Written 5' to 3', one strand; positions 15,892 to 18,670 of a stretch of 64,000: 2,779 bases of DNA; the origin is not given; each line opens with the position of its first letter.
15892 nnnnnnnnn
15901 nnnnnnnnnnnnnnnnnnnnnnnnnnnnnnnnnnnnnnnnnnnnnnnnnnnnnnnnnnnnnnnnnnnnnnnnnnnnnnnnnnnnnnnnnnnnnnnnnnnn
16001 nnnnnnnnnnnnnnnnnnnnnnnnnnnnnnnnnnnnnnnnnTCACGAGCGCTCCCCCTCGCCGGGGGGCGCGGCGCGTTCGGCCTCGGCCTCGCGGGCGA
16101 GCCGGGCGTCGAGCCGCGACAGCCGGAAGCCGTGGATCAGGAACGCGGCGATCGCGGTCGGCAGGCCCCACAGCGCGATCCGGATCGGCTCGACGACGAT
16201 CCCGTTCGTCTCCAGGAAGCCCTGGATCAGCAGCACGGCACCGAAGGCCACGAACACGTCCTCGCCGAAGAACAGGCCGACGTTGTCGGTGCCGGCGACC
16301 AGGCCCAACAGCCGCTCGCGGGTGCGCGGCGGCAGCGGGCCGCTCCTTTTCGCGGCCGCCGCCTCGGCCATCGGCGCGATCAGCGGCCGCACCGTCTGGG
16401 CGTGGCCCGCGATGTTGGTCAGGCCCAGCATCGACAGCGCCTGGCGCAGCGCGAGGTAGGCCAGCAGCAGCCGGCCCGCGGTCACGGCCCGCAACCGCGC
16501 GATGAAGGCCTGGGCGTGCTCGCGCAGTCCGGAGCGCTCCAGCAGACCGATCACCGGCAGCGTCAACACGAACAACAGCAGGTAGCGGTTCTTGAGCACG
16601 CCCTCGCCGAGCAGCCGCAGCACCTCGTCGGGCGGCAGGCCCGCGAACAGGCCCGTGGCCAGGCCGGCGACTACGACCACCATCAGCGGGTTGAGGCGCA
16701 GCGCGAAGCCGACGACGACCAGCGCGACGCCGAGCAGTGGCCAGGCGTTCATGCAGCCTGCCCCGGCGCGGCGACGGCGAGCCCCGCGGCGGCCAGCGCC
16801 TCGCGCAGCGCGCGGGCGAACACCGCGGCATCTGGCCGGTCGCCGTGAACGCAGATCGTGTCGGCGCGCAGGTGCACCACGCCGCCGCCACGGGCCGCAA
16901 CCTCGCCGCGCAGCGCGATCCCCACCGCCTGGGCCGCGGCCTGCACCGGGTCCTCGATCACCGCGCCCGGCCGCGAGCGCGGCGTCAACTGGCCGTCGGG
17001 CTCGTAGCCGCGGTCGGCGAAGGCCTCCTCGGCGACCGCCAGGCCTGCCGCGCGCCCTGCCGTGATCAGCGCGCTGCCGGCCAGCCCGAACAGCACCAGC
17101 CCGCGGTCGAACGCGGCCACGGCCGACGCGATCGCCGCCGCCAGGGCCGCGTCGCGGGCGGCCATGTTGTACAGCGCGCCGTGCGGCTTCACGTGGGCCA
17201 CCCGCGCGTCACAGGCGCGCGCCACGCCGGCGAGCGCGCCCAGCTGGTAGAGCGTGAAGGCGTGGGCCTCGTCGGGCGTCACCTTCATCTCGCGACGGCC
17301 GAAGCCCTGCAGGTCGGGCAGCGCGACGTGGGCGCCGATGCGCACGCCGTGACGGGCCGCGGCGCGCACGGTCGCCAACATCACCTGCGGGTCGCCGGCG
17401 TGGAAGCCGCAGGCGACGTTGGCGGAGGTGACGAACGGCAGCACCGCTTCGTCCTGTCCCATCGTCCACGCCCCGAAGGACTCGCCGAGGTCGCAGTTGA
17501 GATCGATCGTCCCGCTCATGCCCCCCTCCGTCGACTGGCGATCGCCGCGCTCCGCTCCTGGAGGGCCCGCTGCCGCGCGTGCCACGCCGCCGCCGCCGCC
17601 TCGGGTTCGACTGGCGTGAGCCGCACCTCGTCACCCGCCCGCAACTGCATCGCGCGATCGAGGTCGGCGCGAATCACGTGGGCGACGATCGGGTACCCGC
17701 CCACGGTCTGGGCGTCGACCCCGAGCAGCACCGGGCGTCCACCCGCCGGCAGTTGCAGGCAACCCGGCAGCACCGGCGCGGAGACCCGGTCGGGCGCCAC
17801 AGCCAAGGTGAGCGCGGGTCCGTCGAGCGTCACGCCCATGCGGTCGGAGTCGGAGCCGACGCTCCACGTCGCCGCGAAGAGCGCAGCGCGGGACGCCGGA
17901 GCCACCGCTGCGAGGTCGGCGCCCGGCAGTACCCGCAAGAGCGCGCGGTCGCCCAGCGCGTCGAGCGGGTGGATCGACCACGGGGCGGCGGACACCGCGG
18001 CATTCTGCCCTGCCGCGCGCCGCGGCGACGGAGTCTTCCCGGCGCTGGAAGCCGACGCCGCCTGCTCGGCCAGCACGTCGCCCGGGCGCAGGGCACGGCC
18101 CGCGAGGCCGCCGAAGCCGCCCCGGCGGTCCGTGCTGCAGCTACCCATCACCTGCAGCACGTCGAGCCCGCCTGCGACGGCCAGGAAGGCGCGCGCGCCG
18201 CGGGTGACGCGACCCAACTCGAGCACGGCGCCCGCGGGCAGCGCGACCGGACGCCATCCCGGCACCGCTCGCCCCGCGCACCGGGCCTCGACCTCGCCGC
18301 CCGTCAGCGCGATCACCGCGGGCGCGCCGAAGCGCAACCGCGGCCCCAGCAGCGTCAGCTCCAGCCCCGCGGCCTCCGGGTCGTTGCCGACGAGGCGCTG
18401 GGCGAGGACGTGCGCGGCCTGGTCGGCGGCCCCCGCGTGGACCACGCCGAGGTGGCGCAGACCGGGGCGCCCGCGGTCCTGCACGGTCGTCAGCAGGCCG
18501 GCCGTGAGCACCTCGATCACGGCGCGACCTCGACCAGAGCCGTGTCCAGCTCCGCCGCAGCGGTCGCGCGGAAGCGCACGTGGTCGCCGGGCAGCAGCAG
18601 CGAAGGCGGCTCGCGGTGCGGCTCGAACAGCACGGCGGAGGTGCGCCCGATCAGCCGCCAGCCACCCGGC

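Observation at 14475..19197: Complete translationally coupled pyroglutamate-handling operon: pxpB-pxpC-pxpA-DUF969-DUF979-pcp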

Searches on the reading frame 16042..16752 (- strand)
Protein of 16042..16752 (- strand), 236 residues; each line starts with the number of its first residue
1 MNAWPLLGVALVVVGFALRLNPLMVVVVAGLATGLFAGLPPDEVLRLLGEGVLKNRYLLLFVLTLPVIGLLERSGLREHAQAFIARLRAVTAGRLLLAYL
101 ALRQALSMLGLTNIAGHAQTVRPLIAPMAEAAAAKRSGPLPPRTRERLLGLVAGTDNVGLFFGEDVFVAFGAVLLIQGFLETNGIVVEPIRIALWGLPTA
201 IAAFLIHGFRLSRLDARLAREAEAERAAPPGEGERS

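Call 6: search_protein_families(library=pfam, proteins=[window:16042-16752:-])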
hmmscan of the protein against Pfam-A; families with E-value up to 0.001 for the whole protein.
window:16042-16752:- (236 aa): 1 family
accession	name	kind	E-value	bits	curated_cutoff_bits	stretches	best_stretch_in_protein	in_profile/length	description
PF06149.18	DUF969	-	8.4e-85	284.2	32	1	4-218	2-215/216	Protein of unknown function (DUF969)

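Call 7: search_protein_families(library=ncbifam, proteins=[window:16042-16752:-])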
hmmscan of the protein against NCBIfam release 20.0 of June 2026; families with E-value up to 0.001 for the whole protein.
window:16042-16752:- (236 aa): 0 families

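Call 39: find_homologous_proteins(query=window:16042-16752:-, max_evalue=0.00001)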
Query window:16042-16752:- (236 aa): 7981 proteins with E <= 0.00001 among 8000 candidates; the best 120 are listed.
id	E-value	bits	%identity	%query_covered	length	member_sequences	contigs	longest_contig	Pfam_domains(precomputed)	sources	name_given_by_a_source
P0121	3.2e-133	460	96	100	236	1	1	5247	PF06149.19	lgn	-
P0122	6.2e-125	433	91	93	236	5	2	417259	PF06149.19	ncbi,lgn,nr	ncbi:MAG: DUF969 family protein [Vicinamibacteria bacterium]|nr:DUF969 family protein [Vicinamibacte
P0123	1.3e-122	426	90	92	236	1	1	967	PF06149.19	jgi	jgi:uncharacterized membrane protein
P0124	3.6e-121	421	91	91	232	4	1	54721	PF06149.19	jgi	jgi:uncharacterized membrane protein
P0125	7.9e-98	345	77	89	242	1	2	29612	PF06149.19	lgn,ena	-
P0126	7.3e-93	328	69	99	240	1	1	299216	PF06149.19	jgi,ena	-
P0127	1.0e-92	328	73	96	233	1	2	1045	PF06149.19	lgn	-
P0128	3.0e-92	326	70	94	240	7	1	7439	PF06149.19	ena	-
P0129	5.8e-92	325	69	91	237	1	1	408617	PF06149.19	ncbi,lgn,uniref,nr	ncbi:hypothetical protein CSC70_09815 [Pseudoxanthomonas kalamensis DSM 18571]|uniref:DUF969 domain-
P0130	1.9e-91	324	68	97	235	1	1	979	PF06149.19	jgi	jgi:uncharacterized membrane protein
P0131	2.2e-91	324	67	99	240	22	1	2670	PF06149.19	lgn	-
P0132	2.6e-91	323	71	97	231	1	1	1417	PF06149.19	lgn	-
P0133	3.1e-91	323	70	94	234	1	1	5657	PF06149.19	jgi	jgi:uncharacterized membrane protein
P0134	1.4e-90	321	74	89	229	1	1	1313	PF06149.19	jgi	-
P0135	2.1e-90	320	68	98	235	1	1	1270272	PF06149.19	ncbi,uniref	ncbi:DUF969 domain-containing protein [Luteimonas vadosa]|uniref:DUF969 domain-containing protein n=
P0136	4.0e-90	319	67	99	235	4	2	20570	PF06149.19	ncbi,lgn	-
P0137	5.0e-90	319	69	99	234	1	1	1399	PF06149.19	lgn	-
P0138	5.2e-90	319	66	98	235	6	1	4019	PF06149.19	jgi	jgi:uncharacterized membrane protein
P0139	5.6e-90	319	67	99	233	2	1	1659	PF06149.19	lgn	-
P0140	6.1e-90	319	67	100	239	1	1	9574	PF06149.19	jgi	jgi:uncharacterized membrane protein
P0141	1.1e-89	318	67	98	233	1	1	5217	PF06149.19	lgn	-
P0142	1.2e-89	318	67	99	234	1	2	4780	PF06149.19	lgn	-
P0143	1.8e-89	317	69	98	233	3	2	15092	PF06149.19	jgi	jgi:uncharacterized membrane protein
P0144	1.9e-89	317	71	94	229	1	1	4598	PF06149.19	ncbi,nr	ncbi:MAG TPA: DUF969 family protein [Xanthomonadales bacterium]|nr:DUF969 family protein [Xanthomona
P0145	2.3e-89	317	69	97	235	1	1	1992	PF06149.19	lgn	-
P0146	3.1e-89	317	68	98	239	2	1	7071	PF06149.19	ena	-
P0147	3.6e-89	316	68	92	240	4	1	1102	PF06149.19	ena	-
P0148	3.8e-89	316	69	92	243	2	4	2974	PF06149.19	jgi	jgi:uncharacterized membrane protein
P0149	3.9e-89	316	68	98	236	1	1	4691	PF06149.19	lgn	-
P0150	4.1e-89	316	69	97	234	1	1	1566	PF06149.19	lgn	-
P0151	4.3e-89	316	69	94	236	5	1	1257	PF06149.19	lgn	-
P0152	4.4e-89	316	67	95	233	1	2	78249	PF06149.19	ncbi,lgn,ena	-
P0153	5.2e-89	316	69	95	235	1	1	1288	PF06149.19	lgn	-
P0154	5.7e-89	316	73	92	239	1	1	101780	PF06149.19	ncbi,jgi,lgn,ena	-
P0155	6.6e-89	315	68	98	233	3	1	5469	PF06149.19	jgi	jgi:uncharacterized membrane protein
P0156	6.6e-89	315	68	97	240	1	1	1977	PF06149.19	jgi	jgi:uncharacterized membrane protein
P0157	7.4e-89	315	71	92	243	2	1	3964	PF06149.19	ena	-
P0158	8.9e-89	315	68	96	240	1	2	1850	PF06149.19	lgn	-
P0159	8.9e-89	315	69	99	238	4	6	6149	PF06149.19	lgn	-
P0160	1.1e-88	315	66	98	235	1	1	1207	PF06149.19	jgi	jgi:uncharacterized membrane protein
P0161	1.1e-88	315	67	99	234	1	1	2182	PF06149.19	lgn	-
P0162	1.2e-88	315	70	96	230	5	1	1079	PF06149.19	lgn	-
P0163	1.5e-88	314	69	99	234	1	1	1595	PF06149.19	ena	-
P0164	1.5e-88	314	65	98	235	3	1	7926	PF06149.19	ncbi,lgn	-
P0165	1.6e-88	314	71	92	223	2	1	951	PF06149.19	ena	-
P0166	1.9e-88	314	67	95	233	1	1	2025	PF06149.19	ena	-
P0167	2.4e-88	314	68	99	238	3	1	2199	PF06149.19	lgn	-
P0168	2.9e-88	313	70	91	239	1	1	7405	PF06149.19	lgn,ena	-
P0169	3.0e-88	313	69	88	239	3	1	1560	PF06149.19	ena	-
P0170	3.5e-88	313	70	92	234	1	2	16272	PF06149.19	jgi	jgi:uncharacterized membrane protein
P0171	5.4e-88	312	68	95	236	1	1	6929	PF06149.19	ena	-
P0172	6.9e-88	312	67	95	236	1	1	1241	PF06149.19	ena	-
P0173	7.5e-88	312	70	89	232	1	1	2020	PF06149.19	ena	-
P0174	8.8e-88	312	66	100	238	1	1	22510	PF06149.19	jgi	jgi:uncharacterized membrane protein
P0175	9.2e-88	312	71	94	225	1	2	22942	PF06149.19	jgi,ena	-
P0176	1.0e-87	312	68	97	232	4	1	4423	PF06149.19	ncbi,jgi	jgi:uncharacterized membrane protein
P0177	1.0e-87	312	68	99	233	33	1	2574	PF06149.19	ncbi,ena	-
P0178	1.1e-87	312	68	91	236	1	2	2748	PF06149.19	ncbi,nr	ncbi:MAG: DUF969 domain-containing protein [Luteimonas sp.]|nr:DUF969 domain-containing protein [Lut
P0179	1.1e-87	311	69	92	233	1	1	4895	PF06149.19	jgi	jgi:uncharacterized membrane protein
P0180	1.2e-87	311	65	100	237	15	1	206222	PF06149.19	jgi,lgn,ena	-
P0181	1.2e-87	311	69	88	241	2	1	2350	PF06149.19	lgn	-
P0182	1.3e-87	311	68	97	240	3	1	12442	PF06149.19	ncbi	ncbi:MAG: DUF969 domain-containing protein [Luteimonas sp.]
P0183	1.5e-87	311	67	91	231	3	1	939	PF06149.19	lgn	-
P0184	1.5e-87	311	67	91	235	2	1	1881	PF06149.19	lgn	-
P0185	2.0e-87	311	70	89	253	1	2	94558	PF06149.19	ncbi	-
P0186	2.5e-87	310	68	96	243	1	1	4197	PF06149.19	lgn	-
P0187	2.8e-87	310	68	89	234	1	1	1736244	PF06149.19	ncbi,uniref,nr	ncbi:DUF969 domain-containing protein [Cognatilysobacter tabacisoli]|uniref:DUF969 domain-containing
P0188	2.8e-87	310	69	94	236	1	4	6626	PF06149.19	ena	-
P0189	2.8e-87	310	70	92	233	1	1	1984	PF06149.19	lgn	-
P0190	3.4e-87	310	68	89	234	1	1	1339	PF06149.19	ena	-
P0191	4.0e-87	310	68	88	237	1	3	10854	PF06149.19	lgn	-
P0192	4.2e-87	310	69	88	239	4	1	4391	PF06149.19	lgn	-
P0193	4.4e-87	309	67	95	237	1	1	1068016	PF06149.19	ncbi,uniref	ncbi:DUF969 domain-containing protein [Lysobacter koreensis]|uniref:DUF969 domain-containing protein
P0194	4.8e-87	309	67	93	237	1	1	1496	PF06149.19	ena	-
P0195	5.3e-87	309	66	93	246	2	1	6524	PF06149.19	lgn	-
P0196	5.4e-87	309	69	89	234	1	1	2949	PF06149.19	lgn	-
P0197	5.4e-87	309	68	94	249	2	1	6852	PF06149.19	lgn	-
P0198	5.7e-87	309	68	99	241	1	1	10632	PF06149.19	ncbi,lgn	-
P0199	6.0e-87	309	66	95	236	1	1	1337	PF06149.19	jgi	jgi:uncharacterized membrane protein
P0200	6.2e-87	309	67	95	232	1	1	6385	PF06149.19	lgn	-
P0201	7.0e-87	309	66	95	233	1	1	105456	PF06149.19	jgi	jgi:uncharacterized membrane protein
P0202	7.0e-87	309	69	90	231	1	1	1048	PF06149.19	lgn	-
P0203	8.0e-87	309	70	88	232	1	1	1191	PF06149.19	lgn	-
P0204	8.3e-87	309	66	97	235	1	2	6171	PF06149.19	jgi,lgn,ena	-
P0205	1.0e-86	308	70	88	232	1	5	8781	PF06149.19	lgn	-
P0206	1.1e-86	308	68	93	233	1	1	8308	PF06149.19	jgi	jgi:uncharacterized membrane protein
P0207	1.3e-86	308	67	90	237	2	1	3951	PF06149.19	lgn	-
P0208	1.4e-86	308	66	99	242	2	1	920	PF06149.19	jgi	jgi:uncharacterized membrane protein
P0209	1.6e-86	308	65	98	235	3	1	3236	PF06149.19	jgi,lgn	jgi:uncharacterized membrane protein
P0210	1.6e-86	308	69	93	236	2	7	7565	PF06149.19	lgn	-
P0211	1.8e-86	307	65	93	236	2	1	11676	PF06149.19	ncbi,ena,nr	ncbi:MAG: DUF969 domain-containing protein [Lysobacteraceae bacterium]|nr:MAG: DUF969 domain-contain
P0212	2.2e-86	307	70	88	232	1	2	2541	PF06149.19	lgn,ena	-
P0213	2.2e-86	307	66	98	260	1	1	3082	PF06149.19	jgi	-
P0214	2.3e-86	307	68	94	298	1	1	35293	PF06149.19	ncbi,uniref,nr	ncbi:DUF969 domain-containing protein [Luteimonas sp. SJ-92]|uniref:DUF969 domain-containing protein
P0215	2.7e-86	307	69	99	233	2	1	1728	PF06149.19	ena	-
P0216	3.0e-86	307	69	96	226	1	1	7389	PF06149.19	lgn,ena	-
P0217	3.3e-86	307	71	92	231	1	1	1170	PF06149.19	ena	-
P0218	3.8e-86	306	70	88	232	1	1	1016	PF06149.19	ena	-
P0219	4.3e-86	306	70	88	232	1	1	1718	PF06149.19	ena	-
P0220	4.3e-86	306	71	89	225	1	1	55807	PF06149.19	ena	-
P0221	4.8e-86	306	69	94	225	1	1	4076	PF06149.19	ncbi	ncbi:MAG: DUF969 domain-containing protein [Luteimonas sp.]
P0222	5.1e-86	306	67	96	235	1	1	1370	PF06149.19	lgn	-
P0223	5.5e-86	306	65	98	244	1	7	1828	PF06149.19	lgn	-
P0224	6.0e-86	306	65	92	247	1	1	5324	PF06149.19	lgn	-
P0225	6.2e-86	306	69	93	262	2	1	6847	PF06149.19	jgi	jgi:uncharacterized membrane protein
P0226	6.8e-86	306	69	94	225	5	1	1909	PF06149.19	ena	-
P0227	6.9e-86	306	69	94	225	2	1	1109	PF06149.19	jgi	jgi:uncharacterized membrane protein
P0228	7.5e-86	305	68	88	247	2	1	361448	PF06149.19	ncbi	-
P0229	8.2e-86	305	66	97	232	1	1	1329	PF06149.19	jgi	jgi:uncharacterized membrane protein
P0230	8.8e-86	305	67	94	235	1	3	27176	PF06149.19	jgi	jgi:uncharacterized membrane protein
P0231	9.1e-86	305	65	99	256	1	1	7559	PF06149.19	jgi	-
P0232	1.0e-85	305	66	96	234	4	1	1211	PF06149.19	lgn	-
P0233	1.1e-85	305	69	92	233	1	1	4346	PF06149.19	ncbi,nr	ncbi:MAG TPA: DUF969 domain-containing protein [Candidatus Saccharimonadia bacterium]|nr:DUF969 doma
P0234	1.1e-85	305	64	97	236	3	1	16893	PF06149.19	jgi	jgi:uncharacterized membrane protein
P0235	1.2e-85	305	70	88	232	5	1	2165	PF06149.19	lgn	-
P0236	1.4e-85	305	66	97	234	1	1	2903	PF06149.19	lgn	-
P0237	1.5e-85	304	68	88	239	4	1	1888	PF06149.19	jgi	jgi:uncharacterized membrane protein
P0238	1.5e-85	304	64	98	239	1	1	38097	PF06149.19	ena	-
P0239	1.7e-85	304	68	93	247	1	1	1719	PF06149.19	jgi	jgi:uncharacterized membrane protein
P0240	1.7e-85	304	64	99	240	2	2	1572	PF06149.19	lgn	-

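Call 46: search_solved_structures(query=A2, max_evalue=10)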
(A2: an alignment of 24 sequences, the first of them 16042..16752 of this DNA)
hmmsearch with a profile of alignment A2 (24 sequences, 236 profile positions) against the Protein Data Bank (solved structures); distinct sequences matched with E-value up to 10: 1.
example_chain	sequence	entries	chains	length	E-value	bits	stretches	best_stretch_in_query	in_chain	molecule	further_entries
2l6b_A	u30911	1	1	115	0.72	12.3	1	109-144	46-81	NR1C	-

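Call 52: predict_structure(alignment_id=A2)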
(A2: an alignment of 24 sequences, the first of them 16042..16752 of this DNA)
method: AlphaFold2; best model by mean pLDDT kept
length: 236 residues; sequences in the alignment: 24
mean_pLDDT: 76.2   pTM: 0.59
mean pLDDT of the five models: 76.2, 75.3, 73.8, 68.8, 49.1
residues with pLDDT >= 90: 7; 70-90: 172; 50-70: 55; < 50: 2
segments of 3 or more residues with pLDDT < 50: none
pLDDT, mean of each block of 10 residues (from residue 1): 72 70 73 84 82 61 60 72 77 87 77 58 80 87 89 84 72 75 77 73 86 89 81 54
secondary structure, 60 per line:
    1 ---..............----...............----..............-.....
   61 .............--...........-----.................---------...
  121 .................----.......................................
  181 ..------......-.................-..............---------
elements in order: H4-17 H22-36 H41-54 H56-73 H76-86 H92-108 H118-137 H142-182 H189-194 H196-212 H214-227

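Call 61: fold_search(model_id=the predicted structure, library=pdb)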
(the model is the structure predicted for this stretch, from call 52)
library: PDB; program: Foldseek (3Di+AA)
matches with E <= 10: 176; with E <= 0.001: 0
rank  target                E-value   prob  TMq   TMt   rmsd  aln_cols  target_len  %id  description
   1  7udn_B                9.2e-01  0.15  0.19  0.17  19.6       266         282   14  Crystal structure of designed helical repeat protein RPB_PLP1_R6 in alternative conformation 2 (released 2023-03-22)
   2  3plt_A                1.2e+00  0.21  0.21  0.23  21.1       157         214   11  Crystal structure of Lsp1 from Saccharomyces cerevisiae (released 2011-06-22)
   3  4dcn_D                1.3e+00  0.11  0.16  0.18  27.2       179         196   14  Crystal Structure Analysis of the Arfaptin2 BAR domain in Complex with ARL1 (released 2012-06-13)
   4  1i4l_A                1.5e+00  0.28  0.26  0.31  21.5       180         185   10  CRYSTAL STRUCTURE ANALYSIS OF RAC1-GDP IN COMPLEX WITH ARFAPTIN (P41) (released 2001-05-16)
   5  2raj                  1.5e+00  0.18  0.21  0.13  23.8       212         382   13  SO4 bound PX-BAR membrane remodeling unit of Sorting Nexin 9 (released 2007-12-11)
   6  8iys_R                1.5e+00  0.08  0.14  0.12  16.1       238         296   15  TUG891-bound FFAR4 in complex with Gq (released 2023-06-21)
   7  3plt_C                1.5e+00  0.16  0.20  0.21  21.1       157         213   11  Crystal structure of Lsp1 from Saccharomyces cerevisiae (released 2011-06-22)
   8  4nqi_D                1.5e+00  0.14  0.17  0.18  25.1       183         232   14  Structure of the N-terminal I-BAR domain (1-259) of D.Discoideum IBARa (released 2014-02-05)
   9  1i4t_B                1.6e+00  0.13  0.20  0.24  20.4       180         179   12  CRYSTAL STRUCTURE ANALYSIS OF RAC1-GMPPNP IN COMPLEX WITH ARFAPTIN (released 2001-05-16)
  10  1i4d_B                1.6e+00  0.11  0.18  0.21  22.2       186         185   12  CRYSTAL STRUCTURE ANALYSIS OF RAC1-GDP COMPLEXED WITH ARFAPTIN (P21) (released 2001-05-16)
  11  7xgf_A                1.7e+00  0.33  0.28  0.37   8.6       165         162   17  Crystal structure of BCL-xL in complex with computationally designed inhibitor protein (released 2022-07-20)
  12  1i4t_A                1.7e+00  0.28  0.26  0.32  20.8       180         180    9  CRYSTAL STRUCTURE ANALYSIS OF RAC1-GMPPNP IN COMPLEX WITH ARFAPTIN (released 2001-05-16)
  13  2v0o_B                1.7e+00  0.14  0.20  0.18  28.0       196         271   11  FCHO2 F-BAR domain (released 2007-06-26)
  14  1i4d_A                1.7e+00  0.07  0.16  0.18  21.7       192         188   15  CRYSTAL STRUCTURE ANALYSIS OF RAC1-GDP COMPLEXED WITH ARFAPTIN (P21) (released 2001-05-16)
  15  6w6x_A                1.8e+00  0.14  0.18  0.26  10.7       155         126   15  Crystal Structure of ABLE Apo-protein (released 2020-08-26)
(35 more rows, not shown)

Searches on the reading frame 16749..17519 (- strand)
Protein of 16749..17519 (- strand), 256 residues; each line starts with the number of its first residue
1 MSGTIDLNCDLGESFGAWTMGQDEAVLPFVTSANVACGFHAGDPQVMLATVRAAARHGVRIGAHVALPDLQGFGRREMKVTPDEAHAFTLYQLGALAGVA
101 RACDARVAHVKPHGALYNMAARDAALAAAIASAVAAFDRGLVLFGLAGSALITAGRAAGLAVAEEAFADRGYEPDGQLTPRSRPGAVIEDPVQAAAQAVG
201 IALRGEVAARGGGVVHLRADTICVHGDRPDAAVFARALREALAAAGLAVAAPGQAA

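Call 6: search_protein_families(library=pfam, proteins=[window:16749-17519:-])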
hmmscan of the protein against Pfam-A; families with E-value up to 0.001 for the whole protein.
window:16749-17519:- (256 aa): 1 family
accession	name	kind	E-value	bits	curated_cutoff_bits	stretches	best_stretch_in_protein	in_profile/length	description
PF03746.21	LamB_YcsF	-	6.5e-101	337.4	22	1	5-242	1-238/239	LamB/YcsF family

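Call 7: search_protein_families(library=ncbifam, proteins=[window:16749-17519:-])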
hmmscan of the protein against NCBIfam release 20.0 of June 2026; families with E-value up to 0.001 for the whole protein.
window:16749-17519:- (256 aa): 5 families
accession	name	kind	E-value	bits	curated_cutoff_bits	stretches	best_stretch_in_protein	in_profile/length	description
NF003814.0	PRK05406.1-3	subfamily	2.7e-106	354.5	226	1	3-251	3-251/256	5-oxoprolinase subunit PxpA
NF003813.0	PRK05406.1-2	equivalog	1.8e-92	309.2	392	1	4-252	3-251/252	5-oxoprolinase subunit PxpA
NF003815.0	PRK05406.1-4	equivalog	1.7e-85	286.3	337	1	4-252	3-246/247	5-oxoprolinase subunit PxpA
NF003816.0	PRK05406.1-5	subfamily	4e-80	268.9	213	1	5-243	2-243/246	5-oxoprolinase subunit PxpA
NF003812.0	PRK05406.1-1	equivalog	3.7e-79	265.8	378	1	4-251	2-244/244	5-oxoprolinase subunit PxpA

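Call 76: search_solved_structures(query=window:16749-17519:-)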
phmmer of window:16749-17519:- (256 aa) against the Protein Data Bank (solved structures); distinct sequences matched with E-value up to 0.001: 4.
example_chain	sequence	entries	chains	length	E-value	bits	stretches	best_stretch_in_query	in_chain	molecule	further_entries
1v6t_A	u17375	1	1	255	2.4e-75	256.5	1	5-249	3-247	Hypothetical UPF0271 protein PH0986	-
2dfa_A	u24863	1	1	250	1e-74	254.4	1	5-251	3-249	Hypothetical UPF0271 protein TTHB195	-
1xw8_A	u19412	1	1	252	5.5e-71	242.2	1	5-251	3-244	UPF0271 protein ybgL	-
2xu2_A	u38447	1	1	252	2.2e-65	223.8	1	5-243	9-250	UPF0271 PROTEIN PA4511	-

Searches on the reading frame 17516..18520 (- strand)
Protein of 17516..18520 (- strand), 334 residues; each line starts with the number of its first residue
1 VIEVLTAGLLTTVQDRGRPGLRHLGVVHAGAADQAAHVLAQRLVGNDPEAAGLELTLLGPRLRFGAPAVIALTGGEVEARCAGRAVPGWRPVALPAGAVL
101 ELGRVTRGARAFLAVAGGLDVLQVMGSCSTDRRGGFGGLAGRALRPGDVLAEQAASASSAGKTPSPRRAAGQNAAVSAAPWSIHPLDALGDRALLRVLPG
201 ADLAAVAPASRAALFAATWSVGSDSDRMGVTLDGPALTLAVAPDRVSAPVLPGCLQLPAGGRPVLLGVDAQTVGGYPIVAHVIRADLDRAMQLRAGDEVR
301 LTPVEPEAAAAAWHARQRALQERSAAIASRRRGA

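Call 6: search_protein_families(library=pfam, proteins=[window:17516-18520:-])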
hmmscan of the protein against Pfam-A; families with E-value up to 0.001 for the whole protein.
window:17516-18520:- (334 aa): 1 family
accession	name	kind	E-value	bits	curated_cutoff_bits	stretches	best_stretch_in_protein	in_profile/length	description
PF02626.20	CT_A_B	-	2.1e-80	270.5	25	1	24-302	1-260/261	Carboxyltransferase domain, subdomain A and B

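Call 7: search_protein_families(library=ncbifam, proteins=[window:17516-18520:-])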
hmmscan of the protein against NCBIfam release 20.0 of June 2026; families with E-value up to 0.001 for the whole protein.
window:17516-18520:- (334 aa): 3 families
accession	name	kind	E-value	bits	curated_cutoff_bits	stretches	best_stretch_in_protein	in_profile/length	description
TIGR00724.1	urea_amlyse_rel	domain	2.9e-77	259.8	230.2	1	1-322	1-306/315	5-oxoprolinase/urea amidolyase family protein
NF045499.1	PxpC_5OPro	equivalog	6.1e-69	232.6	500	1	1-322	1-301/306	5-oxoprolinase subunit PxpC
TIGR02712.1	urea_carbox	equivalog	3.5e-55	187.3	1303.85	1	2-324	449-768/1201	urea carboxylase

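Call 74: search_solved_structures(query=window:17516-18520:-)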
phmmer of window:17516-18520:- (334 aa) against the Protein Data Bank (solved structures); distinct sequences matched with E-value up to 0.001: 6.
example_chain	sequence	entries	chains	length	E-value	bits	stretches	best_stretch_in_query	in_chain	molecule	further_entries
5dud_A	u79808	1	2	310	1.3e-53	185.8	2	1-151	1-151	YbgK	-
3mml_A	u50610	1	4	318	4.7e-35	124.8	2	2-151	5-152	Allophanate hydrolase subunit 2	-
9yx5_V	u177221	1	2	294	4.8e-35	124.8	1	2-303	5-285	Allophanate hydrolase subunit 2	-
3va7_A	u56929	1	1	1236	1.7e-32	116.4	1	2-309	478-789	KLLA0E08119p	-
5i8i_A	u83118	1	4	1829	3.6e-32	115.4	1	2-309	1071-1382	Urea Amidolyase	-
3oep_A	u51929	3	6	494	9.8e-17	64.6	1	7-302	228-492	Putative uncharacterized protein TTHA0988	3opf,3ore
